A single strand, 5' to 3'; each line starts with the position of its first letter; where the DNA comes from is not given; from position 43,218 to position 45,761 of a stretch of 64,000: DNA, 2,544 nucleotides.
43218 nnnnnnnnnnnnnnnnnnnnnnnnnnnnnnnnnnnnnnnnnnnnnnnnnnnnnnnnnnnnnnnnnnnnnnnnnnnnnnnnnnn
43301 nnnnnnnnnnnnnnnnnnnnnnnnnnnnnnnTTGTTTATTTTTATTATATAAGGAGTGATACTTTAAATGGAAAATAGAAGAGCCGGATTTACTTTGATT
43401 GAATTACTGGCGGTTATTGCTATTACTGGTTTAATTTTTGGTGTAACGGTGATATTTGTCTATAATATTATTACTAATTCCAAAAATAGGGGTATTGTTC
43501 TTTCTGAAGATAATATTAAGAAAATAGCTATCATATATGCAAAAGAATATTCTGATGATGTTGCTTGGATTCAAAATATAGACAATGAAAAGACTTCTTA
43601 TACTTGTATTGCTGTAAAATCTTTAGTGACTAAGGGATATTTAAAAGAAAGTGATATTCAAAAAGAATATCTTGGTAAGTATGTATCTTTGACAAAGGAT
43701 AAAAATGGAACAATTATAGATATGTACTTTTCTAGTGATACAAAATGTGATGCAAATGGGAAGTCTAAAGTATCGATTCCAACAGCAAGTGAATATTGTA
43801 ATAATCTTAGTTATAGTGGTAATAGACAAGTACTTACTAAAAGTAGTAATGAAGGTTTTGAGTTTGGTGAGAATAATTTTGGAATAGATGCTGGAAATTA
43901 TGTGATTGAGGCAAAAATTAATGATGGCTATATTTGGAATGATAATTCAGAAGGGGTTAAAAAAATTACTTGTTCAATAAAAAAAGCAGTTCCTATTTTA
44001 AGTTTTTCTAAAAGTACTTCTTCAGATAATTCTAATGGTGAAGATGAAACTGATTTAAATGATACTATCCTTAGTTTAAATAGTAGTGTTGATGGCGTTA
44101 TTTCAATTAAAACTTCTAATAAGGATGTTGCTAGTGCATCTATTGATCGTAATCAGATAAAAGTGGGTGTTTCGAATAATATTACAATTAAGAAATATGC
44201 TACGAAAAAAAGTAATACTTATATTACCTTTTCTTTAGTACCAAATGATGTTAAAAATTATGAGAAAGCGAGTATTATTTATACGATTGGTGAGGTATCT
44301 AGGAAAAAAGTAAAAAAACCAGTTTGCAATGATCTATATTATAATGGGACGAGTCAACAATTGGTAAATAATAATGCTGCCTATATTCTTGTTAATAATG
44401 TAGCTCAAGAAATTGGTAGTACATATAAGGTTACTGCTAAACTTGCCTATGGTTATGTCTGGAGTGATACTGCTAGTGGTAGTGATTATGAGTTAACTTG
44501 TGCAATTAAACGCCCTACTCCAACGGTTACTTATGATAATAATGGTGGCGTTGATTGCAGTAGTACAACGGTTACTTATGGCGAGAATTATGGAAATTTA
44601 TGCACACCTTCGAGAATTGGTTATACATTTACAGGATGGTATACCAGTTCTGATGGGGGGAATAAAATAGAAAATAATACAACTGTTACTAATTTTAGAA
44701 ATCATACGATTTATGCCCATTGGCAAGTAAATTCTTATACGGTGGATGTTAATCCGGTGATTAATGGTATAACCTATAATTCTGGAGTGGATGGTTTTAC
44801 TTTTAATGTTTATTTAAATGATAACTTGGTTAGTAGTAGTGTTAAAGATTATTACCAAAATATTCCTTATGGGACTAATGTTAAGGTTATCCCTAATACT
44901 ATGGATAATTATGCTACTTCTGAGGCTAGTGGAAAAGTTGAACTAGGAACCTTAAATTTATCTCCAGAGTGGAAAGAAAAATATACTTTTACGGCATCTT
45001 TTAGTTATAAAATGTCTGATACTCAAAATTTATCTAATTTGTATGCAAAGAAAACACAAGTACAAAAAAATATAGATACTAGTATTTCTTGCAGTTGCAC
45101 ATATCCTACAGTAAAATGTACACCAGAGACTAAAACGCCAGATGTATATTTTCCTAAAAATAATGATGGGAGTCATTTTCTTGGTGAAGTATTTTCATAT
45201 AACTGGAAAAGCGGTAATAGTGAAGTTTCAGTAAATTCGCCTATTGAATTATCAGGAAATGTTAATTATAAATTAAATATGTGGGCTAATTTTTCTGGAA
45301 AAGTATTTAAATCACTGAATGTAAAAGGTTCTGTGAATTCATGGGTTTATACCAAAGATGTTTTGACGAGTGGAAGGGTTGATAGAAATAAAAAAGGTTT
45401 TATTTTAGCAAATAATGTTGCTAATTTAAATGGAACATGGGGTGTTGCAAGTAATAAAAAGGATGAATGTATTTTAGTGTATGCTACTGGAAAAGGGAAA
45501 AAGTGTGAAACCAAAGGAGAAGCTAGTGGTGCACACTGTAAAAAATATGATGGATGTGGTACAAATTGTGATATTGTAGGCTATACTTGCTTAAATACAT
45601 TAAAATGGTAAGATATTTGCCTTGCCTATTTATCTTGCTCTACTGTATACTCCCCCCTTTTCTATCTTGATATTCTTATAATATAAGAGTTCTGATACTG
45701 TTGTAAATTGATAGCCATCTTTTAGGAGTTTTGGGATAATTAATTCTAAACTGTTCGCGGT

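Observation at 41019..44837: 1.28-kb 100%-identical block shared by the two pilin-like genes, with mosaic divergence downstream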

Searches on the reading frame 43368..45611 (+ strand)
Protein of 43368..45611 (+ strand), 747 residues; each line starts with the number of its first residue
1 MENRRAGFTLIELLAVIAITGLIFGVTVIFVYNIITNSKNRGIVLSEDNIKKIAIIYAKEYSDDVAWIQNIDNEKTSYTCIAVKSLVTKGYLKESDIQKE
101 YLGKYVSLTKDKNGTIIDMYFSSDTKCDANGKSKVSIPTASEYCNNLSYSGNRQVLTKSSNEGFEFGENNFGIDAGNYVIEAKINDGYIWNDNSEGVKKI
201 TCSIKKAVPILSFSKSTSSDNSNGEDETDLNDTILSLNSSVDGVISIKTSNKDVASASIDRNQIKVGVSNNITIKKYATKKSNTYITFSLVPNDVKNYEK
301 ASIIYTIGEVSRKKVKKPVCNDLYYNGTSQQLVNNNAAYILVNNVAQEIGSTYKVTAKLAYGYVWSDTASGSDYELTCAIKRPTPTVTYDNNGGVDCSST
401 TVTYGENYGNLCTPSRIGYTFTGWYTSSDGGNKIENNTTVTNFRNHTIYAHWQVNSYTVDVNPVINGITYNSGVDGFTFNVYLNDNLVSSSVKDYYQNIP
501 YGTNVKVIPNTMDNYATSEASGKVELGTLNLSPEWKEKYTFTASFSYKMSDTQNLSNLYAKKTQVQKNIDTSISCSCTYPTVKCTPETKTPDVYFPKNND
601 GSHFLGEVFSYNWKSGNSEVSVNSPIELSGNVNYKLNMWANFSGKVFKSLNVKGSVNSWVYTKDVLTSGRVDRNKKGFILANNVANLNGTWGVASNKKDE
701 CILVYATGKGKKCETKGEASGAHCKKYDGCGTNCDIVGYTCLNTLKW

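Call 9: search_protein_families(library=pfam, proteins=[window:43368-45611:+], max_evalue=0.01)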
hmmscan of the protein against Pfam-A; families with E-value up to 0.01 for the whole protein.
window:43368-45611:+ (747 aa): 2 families
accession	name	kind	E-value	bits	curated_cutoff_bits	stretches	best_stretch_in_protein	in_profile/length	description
PF09479.16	Flg_new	-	7.6e-18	64.8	27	1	386-451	2-65/65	Listeria-Bacteroides repeat domain (List_Bact_rpt)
PF07963.17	N_methyl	-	1.1e-05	25.3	21.2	1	3-26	2-25/27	Prokaryotic N-terminal methylation motif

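Call 10: search_protein_families(library=ncbifam, proteins=[window:43368-45611:+], max_evalue=0.01)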
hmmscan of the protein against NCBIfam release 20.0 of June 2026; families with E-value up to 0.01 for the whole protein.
window:43368-45611:+ (747 aa): 3 families
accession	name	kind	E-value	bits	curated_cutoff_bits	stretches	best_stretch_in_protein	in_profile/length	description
TIGR02543.1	List_Bact_rpt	repeat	2.3e-08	34.3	20.95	1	414-453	1-41/44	TIGR02543 family repeat protein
TIGR02532.1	IV_pilin_GFxxxE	domain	0.00015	21.5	16.3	1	5-27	1-23/24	prepilin-type N-terminal cleavage/methylation domain-containing protein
TIGR01708.2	typeII_sec_gspH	equivalog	0.007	16.4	80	0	6-29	2-25/169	type II secretion system minor pseudopilin GspH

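Call 11: find_homologous_proteins(query=window:43368-45611:+)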
Query window:43368-45611:+ (747 aa): 114 proteins with E <= 0.001 among 8000 candidates.
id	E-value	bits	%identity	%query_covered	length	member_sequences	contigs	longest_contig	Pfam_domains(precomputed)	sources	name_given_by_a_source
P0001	0.0e+0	1672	100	100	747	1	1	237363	PF09479.17,PF07963.18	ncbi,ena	-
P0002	0.0e+0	1594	96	100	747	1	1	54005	PF09479.17,PF07963.18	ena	-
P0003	0.0e+0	1583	95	100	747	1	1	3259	PF09479.17,PF07963.18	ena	-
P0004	0.0e+0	1478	88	100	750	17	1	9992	PF09479.17,PF07963.18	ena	-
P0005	0.0e+0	1358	65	100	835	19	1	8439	PF09479.17,PF07963.18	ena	-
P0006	0.0e+0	1085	82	75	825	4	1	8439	PF09479.17,PF07963.18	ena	-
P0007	0.0e+0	1013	79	62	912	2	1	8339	PF09479.17,PF07963.18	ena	-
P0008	9.1e-291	984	64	73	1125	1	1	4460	PF09479.17,PF07963.18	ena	-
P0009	1.8e-251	855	65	62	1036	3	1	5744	PF09479.17,PF07963.18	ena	-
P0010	3.0e-233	794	62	74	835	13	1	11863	PF09479.17,PF07963.18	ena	-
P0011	2.9e-151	523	40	100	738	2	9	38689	PF09479.17,PF07963.18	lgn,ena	-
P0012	8.7e-144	499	44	61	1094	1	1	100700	PF09479.17,PF18998.7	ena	-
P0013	2.2e-136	474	43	15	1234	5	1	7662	PF09479.17,PF13306.13,PF18998.7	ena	-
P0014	5.4e-124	433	41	72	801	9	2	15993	PF09479.17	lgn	-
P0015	1.3e-122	429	44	62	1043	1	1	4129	PF09479.17,PF07963.18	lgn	-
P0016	8.3e-119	416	44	67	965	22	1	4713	PF09479.17,PF07963.18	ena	-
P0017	2.5e-115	404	42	61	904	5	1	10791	PF09479.17,PF18998.7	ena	-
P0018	2.8e-115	404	40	51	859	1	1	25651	PF09479.17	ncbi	-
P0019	2.4e-106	375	43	62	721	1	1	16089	PF09479.17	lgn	-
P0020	5.1e-86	308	50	10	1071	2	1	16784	PF09479.17,PF26835.1,PF18998.7,PF12810.14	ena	-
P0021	1.6e-84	303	48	10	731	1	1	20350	PF09479.17,PF18998.7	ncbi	-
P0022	1.4e-83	299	40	57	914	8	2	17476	PF09479.17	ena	-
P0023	3.0e-78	282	45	14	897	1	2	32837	PF01016.25,PF09479.17,PF07963.18,PF18998.7,PF19081.7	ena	-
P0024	3.1e-76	275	43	10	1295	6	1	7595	PF09479.17,PF13306.13,PF18998.7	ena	-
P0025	1.4e-73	266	37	14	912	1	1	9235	PF09479.17,PF18998.7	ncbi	-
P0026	6.5e-71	258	37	18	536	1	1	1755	PF09479.17,PF18998.7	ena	-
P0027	1.4e-70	257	48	10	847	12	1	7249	PF09479.17,PF07963.18,PF18998.7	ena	-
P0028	5.2e-65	238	54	11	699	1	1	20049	PF09479.17,PF08481.17,PF18998.7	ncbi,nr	ncbi:MAG: InlB B-repeat-containing protein, partial [Clostridiales Family XIII bacterium]|nr:InlB B-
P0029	5.8e-62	228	53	10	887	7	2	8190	PF09479.17,PF07963.18,PF18998.7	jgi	-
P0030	8.0e-62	228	51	10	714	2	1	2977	PF09479.17,PF18998.7,PF02368.25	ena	-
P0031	2.3e-57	213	42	12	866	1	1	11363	PF09479.17,PF18998.7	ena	-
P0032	2.4e-56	209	41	13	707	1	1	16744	PF09479.17,PF07963.18,PF18998.7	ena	-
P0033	5.8e-56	208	51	12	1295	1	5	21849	PF09479.17,PF18998.7,PF14200.13,PF02368.25,PF00652.29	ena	-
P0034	3.6e-54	202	46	13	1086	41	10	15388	PF09479.17,PF07963.18,PF18998.7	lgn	-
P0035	2.7e-53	199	40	12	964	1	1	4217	PF09479.17,PF18998.7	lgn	-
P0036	1.1e-46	177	45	13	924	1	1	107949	PF09479.17,PF18998.7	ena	-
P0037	3.5e-45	173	31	17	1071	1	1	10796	PF09479.17,PF18998.7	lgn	-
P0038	7.3e-45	172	42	12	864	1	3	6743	PF09479.17,PF07963.18,PF18998.7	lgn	-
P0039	2.8e-43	166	35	21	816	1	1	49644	PF09479.17,PF18998.7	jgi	-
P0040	6.6e-41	158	40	11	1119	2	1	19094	PF09479.17,PF18998.7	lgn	-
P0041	3.1e-40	156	38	17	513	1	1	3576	PF09479.17,PF13306.13,PF13855.13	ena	-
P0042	1.1e-37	148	58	10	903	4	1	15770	PF09479.17,PF07963.18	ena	-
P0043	2.1e-36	144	52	10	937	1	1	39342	PF09479.17,PF00395.26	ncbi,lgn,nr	ncbi:MAG: InlB B-repeat-containing protein [Eubacteriales bacterium]|nr:InlB B-repeat-containing pro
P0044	2.8e-34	137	42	12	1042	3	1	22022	PF09479.17,PF18998.7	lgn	-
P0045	3.3e-34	136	53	10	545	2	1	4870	PF09479.17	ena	-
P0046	1.9e-33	134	43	12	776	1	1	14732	PF09479.17,PF00404.25,PF12671.14,PF18998.7,PF12200.14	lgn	-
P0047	2.6e-32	130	40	15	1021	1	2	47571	PF09479.17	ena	-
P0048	1.7e-31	127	36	12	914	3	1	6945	PF09479.17,PF18998.7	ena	-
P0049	8.8e-30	122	62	8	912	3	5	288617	PF09479.17,PF07963.18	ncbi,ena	-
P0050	1.3e-29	121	56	11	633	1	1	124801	PF09479.17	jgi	-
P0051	1.5e-29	121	42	11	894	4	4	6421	PF09479.17,PF00404.25,PF00963.25,PF12200.14,PF18013.7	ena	-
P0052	3.9e-29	120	31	17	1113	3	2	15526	PF09479.17,PF18998.7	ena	-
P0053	1.2e-28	118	49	10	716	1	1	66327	PF09479.17,PF18998.7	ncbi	-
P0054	6.1e-28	116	37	10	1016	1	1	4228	PF09479.17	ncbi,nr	ncbi:MAG: InlB B-repeat-containing protein, partial [Lachnospiraceae bacterium]|nr:InlB B-repeat-con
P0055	1.2e-27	115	46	11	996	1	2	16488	PF09479.17,PF18998.7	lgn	-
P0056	1.7e-27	114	46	10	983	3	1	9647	PF09479.17,PF18998.7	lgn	-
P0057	1.9e-27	114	43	11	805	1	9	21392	PF09479.17,PF12799.14,PF00395.26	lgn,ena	-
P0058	3.6e-27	113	55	11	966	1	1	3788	PF09479.17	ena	-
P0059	3.4e-26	110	31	22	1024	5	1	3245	PF09479.17,PF00082.28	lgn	-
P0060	6.4e-26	109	39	10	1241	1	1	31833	PF09479.17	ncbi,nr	ncbi:MAG: InlB B-repeat-containing protein, partial [Treponema sp.]|nr:InlB B-repeat-containing prot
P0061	1.0e-25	108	50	11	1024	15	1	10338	PF09479.17,PF18998.7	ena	-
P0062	2.8e-25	107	32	20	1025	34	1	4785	PF09479.17,PF00082.28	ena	-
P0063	2.8e-25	107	46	11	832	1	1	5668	PF09479.17,PF18998.7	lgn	-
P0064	3.7e-25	106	56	11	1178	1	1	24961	PF09479.17,PF13306.13,PF18998.7,PF02368.25,PF13855.13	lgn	-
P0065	4.7e-25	106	37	10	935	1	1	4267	PF09479.17,PF18998.7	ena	-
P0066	5.1e-25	106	38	11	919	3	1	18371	PF09479.17,PF18998.7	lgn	-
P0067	5.3e-24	103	47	10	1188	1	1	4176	PF09479.17,PF13306.13,PF26182.1,PF02368.25,PF26918.1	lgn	-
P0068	3.2e-23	100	36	14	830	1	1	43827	PF09479.17,PF05569.18,PF03793.25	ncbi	-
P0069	4.3e-23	100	39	10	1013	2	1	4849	PF00691.26,PF09479.17,PF18998.7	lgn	-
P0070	5.0e-22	96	36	13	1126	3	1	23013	PF09479.17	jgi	-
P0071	9.7e-21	92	42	12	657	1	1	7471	PF09479.17,PF04122.18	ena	-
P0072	1.1e-20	92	52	11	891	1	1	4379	PF09479.17,PF18998.7,PF09923.15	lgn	-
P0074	8.5e-19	85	53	8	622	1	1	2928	PF09479.17,PF07963.18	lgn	-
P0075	1.0e-18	85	44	10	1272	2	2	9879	PF09479.17,PF18998.7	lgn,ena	-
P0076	2.0e-18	84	44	13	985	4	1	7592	PF09479.17,PF13517.13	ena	-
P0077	2.1e-18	84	43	9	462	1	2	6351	PF09479.17,PF19081.7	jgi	-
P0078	4.1e-18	83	36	18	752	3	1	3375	PF09479.17,PF07963.18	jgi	-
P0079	6.6e-18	82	32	24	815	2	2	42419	PF09479.17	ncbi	-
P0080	1.9e-16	78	39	12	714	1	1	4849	PF05257.23,PF09479.17,PF13306.13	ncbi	-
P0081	7.4e-16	76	41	10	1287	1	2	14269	PF09479.17,PF18998.7,PF00395.26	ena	-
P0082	1.6e-15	75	37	14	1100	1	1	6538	PF09479.17,PF07963.18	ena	-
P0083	1.6e-15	74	37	15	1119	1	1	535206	PF09479.17,PF07963.18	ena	-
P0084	1.3e-14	72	44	12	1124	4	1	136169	PF09479.17,PF07963.18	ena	-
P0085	8.0e-14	69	45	10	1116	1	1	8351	PF09479.17,PF06458.19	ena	-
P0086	1.1e-13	68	56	8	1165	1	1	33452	PF09479.17,PF12810.14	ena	-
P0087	1.1e-13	68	56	8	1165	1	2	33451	PF09479.17,PF12810.14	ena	-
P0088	1.7e-13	68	39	10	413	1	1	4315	PF09479.17,PF00437.27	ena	-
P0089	1.7e-13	68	31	23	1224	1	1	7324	PF09479.17,PF18998.7,PF00395.26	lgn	-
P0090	2.3e-13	67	56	8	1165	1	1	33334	PF09479.17,PF12810.14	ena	-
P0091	2.2e-12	64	41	10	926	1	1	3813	PF09479.17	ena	-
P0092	2.2e-12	64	54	10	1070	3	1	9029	PF05257.23,PF09479.17,PF08481.17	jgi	-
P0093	7.4e-12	62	40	12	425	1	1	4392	PF09479.17,PF18998.7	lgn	-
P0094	9.0e-12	62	33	10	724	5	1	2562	PF01551.30,PF09479.17,PF08239.18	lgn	-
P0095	1.3e-10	58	46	11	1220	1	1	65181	PF09479.17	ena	-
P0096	1.5e-10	58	46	10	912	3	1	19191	PF19127.7,PF09479.17,PF18998.7,PF01473.27,PF18889.7,PF19085.7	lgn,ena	-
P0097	8.0e-10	56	58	6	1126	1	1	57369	PF09479.17,PF07963.18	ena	-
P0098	1.3e-9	55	39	11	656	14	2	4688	PF09479.17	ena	-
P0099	6.6e-9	53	31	16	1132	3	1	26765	PF09479.17,PF18998.7,PF12810.14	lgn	-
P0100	9.3e-9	52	37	9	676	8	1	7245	PF09479.17,PF18998.7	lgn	-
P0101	1.8e-8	51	39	10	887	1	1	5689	PF09603.16,PF09479.17,PF18998.7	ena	-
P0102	4.3e-8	50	48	13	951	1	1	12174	PF09479.17,PF07523.19,PF20622.5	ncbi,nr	ncbi:MAG: bacterial Ig-like domain-containing protein [Clostridia bacterium]|nr:bacterial Ig-like do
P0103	9.5e-8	49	34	10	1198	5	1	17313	PF09479.17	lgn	-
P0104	1.4e-7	48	37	13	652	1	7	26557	PF09479.17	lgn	-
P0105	4.5e-7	47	33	11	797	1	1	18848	PF09479.17,PF18998.7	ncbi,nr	ncbi:MAG: InlB B-repeat-containing protein, partial [Christensenellaceae bacterium]|nr:InlB B-repeat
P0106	5.9e-7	46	51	9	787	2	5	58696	PF09479.17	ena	-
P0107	2.4e-6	44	32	10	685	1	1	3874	PF09479.17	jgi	jgi:uncharacterized repeat protein (TIGR02543 family)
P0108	2.6e-6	44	38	13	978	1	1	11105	PF09479.17,PF09992.15,PF18998.7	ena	-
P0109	2.6e-5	41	34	9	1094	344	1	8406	PF09479.17,PF18998.7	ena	-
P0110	3.7e-5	40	35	12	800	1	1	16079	PF09479.17,PF07963.18,PF18998.7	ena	-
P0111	4.3e-5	40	45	9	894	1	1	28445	PF09479.17,PF14200.13,PF00652.29,PF00082.28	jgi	jgi:uncharacterized repeat protein (TIGR02543 family)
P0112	2.0e-4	38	31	15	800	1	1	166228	PF09479.17,PF07963.18,PF18998.7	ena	-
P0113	4.2e-4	37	37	12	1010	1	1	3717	PF09479.17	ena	-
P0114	9.0e-4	36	34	10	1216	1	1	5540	PF09479.17,PF20585.5,PF18998.7,PF00395.26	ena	-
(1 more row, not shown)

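Call 14: find_encoding_contigs(protein=P0002, flank=8000, max_places=4)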
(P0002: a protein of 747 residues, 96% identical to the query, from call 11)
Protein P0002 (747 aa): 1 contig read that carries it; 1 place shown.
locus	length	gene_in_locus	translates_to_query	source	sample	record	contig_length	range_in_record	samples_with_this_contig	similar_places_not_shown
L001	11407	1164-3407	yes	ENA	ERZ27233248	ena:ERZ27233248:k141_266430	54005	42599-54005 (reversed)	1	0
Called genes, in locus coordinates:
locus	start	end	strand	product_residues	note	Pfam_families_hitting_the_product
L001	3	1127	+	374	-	?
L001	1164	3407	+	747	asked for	PF07963:N_methyl (weak), PF09479:Flg_new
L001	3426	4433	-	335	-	PF01522:Polysacc_deac_1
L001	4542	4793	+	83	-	PF13192:Thioredoxin_3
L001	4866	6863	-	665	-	PF22745:Nlig-Ia, PF01653:DNA_ligase_aden, PF03120:OB_DNA_ligase, PF03119:DNA_ligase_ZBD, PF12826:HHH_2, PF14520:HHH_5, PF00533:BRCT, PF12738:PTCB-BRCT (weak)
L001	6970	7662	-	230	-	PF03009:GDPD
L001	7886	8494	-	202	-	-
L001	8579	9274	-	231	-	PF02475:TRM5-TYW2_MTfase (weak), PF05175:MTS, PF06325:PrmA, PF12847:Methyltransf_18, PF13847:Methyltransf_31, PF04816:TrmK, PF08242:Methyltransf_12 (weak), PF13649:Methyltransf_25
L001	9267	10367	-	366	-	PF03979:Sigma70_r1_1, PF00140:Sigma70_r1_2, PF04542:Sigma70_r2, PF04539:Sigma70_r3, PF04545:Sigma70_r4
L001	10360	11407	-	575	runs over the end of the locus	PF01807:Zn_ribbon_DnaG, PF08275:DNAG_N, PF10410:DnaB_bind (faint), PF01751:Toprim, PF13155:Toprim_2, PF13662:Toprim_4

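Call 15: find_encoding_contigs(protein=P0005, flank=8000, max_places=6)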
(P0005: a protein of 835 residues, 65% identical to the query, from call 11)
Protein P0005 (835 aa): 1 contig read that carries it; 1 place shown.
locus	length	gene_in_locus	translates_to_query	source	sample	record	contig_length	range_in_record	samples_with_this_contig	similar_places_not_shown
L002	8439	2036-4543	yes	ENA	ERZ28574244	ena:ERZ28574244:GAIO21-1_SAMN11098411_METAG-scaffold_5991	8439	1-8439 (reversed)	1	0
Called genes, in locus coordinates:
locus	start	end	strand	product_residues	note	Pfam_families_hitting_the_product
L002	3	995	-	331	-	?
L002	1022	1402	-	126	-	PF07963:N_methyl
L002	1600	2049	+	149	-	-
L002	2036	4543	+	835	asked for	PF07963:N_methyl (weak), PF09479:Flg_new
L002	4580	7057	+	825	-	PF07963:N_methyl (weak), PF09479:Flg_new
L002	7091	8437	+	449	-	?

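Call 16: find_related_loci(query=window:43368-45611:+, collection=genome_contigs, flank=10000)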
Query window:43368-45611:+ (747 aa) in genome_contigs; peptide patterns used: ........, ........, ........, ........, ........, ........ (x = any residue, [..] = any of these).
60 stretches matched a pattern; 31 encode a relative of the query (tblastn E <= 1e-3); 31 distinct loci.
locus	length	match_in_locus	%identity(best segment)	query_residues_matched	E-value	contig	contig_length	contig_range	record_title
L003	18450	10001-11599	41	1-459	1e-92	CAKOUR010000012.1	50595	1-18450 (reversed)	MAG: uncultured Bacilli bacterium isolate REFINED_METABAT215_TOP10_CONTIGS_1500_ASSEMBLY_K77_MERGED__Hadza_PheChl_Fiber-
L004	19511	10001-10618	46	350-462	1e-22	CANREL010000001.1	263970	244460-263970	MAG: uncultured Bacilli bacterium isolate Lapin-024__bin108 genome assembly, contig: Lapin-024__NODE_9_length_263970_cov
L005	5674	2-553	59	372-507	2e-22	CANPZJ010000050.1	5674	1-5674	MAG: uncultured Bacilli bacterium isolate Lapin-003-2__bin68 genome assembly, contig: Lapin-003-2__NODE_11756_length_567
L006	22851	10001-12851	58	384-464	3e-20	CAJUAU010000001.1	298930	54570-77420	MAG TPA_asm: uncultured Eubacterium sp. isolate MGBC118394 genome assembly, contig: MGBC118394.1, whole genome shotgun s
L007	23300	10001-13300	55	372-480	3e-18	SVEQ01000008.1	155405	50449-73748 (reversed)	MAG: Lachnospiraceae bacterium isolate SIG310 NODE_176_length_155405_cov_25.040546, whole genome shotgun sequence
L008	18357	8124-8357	53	386-462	3e-18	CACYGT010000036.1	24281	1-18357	MAG: uncultured Bacteroidales bacterium isolate RUG11932 genome assembly, contig: RUG11932_asm_36, whole genome shotgun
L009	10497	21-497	56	402-473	7e-18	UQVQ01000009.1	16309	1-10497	uncultured Firmicutes bacterium isolate UMGS687 genome assembly, contig: NODE_510_length_16309_cov_9.796296, whole genom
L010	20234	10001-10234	51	386-462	2e-17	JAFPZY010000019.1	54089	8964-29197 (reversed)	MAG: Paludibacteraceae bacterium isolate RGIG1628 Goat_Abomasum.Co__c501902, whole genome shotgun sequence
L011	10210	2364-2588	52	378-452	2e-17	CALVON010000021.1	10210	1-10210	MAG: uncultured Bacilli bacterium isolate E0_DM__bin117 genome assembly, contig: E0_DM__k127_3095197, whole genome shotg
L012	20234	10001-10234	51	402-473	3e-17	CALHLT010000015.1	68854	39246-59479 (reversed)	MAG TPA_asm: uncultured Firmicutes bacterium isolate ERR414304_bin.18_CONCOCT_v1.1_MAG genome assembly, contig: ERZ13043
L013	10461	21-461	51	384-473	4e-17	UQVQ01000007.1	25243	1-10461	uncultured Firmicutes bacterium isolate UMGS687 genome assembly, contig: NODE_261_length_25243_cov_10.921709, whole geno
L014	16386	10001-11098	32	383-579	1e-15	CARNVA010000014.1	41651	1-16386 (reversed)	MAG TPA_asm: uncultured Eubacteriales bacterium isolate MGBC144555 genome assembly, contig: MGBC144555.14, whole genome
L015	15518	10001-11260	49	391-472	1e-15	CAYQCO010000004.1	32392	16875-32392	MAG TPA_asm: uncultured Lachnospiraceae bacterium isolate SRP225648_co1_146 genome assembly, contig: NODE_2780_length_32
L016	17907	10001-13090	45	372-523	2e-15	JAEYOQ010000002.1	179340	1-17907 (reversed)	MAG: Bacillota bacterium isolate OH_CBB_15 k127_1207129, whole genome shotgun sequence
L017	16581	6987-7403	50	386-463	3e-15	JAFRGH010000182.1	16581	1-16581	MAG: Mogibacterium sp. isolate RGIG2443 Goat_Ileum.Co__c876536, whole genome shotgun sequence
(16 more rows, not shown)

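Call 22: find_encoding_contigs(protein=P0001, flank=3000, max_places=3)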
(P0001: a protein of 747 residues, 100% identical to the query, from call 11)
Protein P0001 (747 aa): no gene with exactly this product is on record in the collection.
